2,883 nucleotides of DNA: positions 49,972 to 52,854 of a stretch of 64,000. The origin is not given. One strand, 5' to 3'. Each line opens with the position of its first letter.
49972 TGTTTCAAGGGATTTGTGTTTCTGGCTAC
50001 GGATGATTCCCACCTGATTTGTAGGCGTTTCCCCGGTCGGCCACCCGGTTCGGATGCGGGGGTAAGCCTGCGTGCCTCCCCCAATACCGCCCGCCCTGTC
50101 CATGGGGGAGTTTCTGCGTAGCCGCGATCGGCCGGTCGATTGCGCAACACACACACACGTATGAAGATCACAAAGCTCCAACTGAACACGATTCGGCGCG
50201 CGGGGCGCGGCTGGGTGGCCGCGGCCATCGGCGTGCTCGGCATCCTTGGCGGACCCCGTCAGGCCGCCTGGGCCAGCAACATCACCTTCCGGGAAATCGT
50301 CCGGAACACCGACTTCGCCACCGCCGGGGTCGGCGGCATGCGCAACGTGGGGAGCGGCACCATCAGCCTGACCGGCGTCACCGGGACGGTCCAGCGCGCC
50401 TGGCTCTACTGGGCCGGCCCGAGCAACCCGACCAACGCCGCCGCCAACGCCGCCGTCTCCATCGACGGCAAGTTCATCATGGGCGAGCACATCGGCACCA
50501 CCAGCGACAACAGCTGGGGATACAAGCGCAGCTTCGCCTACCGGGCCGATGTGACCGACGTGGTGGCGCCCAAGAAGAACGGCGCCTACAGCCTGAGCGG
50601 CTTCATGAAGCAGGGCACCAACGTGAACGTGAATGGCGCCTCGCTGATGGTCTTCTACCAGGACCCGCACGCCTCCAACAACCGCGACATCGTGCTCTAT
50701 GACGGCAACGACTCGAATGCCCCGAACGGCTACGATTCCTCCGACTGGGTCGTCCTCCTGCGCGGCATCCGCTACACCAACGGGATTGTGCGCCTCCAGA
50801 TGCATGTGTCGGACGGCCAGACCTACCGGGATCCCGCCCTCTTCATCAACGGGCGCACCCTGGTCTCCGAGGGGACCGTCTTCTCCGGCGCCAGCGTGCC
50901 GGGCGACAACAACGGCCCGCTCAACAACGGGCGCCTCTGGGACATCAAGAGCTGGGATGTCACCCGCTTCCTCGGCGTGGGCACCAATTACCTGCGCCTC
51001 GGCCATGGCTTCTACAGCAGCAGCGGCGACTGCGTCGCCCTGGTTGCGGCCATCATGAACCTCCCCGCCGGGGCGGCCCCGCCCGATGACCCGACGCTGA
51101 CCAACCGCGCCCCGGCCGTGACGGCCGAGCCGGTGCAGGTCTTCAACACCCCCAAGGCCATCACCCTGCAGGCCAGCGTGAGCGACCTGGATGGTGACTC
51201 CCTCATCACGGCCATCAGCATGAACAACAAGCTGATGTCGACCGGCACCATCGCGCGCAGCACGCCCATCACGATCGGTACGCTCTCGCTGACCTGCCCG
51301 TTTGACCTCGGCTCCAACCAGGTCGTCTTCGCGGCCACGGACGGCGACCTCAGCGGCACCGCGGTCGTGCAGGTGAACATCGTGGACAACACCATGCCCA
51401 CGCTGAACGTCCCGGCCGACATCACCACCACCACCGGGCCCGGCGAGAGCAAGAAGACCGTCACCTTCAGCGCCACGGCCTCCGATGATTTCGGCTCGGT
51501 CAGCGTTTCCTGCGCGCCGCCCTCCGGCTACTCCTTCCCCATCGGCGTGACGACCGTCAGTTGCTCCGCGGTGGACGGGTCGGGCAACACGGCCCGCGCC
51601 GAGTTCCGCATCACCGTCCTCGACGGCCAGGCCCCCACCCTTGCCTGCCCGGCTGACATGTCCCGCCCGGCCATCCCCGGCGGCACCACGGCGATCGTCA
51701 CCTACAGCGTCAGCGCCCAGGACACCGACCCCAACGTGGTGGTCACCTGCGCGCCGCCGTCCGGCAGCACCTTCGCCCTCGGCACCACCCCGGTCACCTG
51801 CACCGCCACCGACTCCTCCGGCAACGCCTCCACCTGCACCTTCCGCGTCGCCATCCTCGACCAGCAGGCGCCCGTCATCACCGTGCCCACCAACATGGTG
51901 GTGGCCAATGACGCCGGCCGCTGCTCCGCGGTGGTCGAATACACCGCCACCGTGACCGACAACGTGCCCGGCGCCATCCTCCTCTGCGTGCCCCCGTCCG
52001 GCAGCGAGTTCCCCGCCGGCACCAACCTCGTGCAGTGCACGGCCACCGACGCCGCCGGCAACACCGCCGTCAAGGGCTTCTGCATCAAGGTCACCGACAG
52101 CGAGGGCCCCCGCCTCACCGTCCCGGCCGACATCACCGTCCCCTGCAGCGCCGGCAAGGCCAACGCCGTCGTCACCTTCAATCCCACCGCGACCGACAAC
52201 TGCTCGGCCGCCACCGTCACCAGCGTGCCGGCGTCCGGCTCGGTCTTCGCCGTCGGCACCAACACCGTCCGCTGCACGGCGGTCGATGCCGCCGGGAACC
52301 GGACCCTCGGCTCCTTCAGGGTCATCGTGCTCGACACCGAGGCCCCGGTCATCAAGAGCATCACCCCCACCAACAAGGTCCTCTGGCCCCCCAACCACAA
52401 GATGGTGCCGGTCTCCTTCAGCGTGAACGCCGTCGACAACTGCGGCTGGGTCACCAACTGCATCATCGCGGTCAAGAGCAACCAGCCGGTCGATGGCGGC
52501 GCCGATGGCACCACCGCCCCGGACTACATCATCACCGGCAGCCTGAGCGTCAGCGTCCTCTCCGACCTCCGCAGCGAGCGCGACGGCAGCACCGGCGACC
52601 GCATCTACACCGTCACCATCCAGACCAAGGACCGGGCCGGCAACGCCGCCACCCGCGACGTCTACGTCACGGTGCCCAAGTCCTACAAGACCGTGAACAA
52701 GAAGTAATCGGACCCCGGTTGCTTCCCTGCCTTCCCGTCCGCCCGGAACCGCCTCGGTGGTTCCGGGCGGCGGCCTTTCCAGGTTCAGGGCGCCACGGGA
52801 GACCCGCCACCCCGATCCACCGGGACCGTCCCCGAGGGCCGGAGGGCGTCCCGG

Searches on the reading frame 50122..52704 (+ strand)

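Call 14: search_protein_families(library=pfam, proteins=[window:50122-52704:+], max_evalue=0.001)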
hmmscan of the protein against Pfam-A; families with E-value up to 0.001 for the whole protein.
window:50122-52704:+ (861 aa): 3 families
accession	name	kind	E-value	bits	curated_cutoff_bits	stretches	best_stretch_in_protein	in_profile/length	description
PF02494.22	HYR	-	3.2e-44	149.6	21.7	4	421-499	1-81/81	HYR domain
PF19077.6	Big_13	-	0.0002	22.2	27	0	825-851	73-100/102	Bacterial Ig-like domain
PF20164.4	GspA_SrpA_N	-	0.00089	20.1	27.4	0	765-851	22-111/117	GspA/SrpA SigLec-like domain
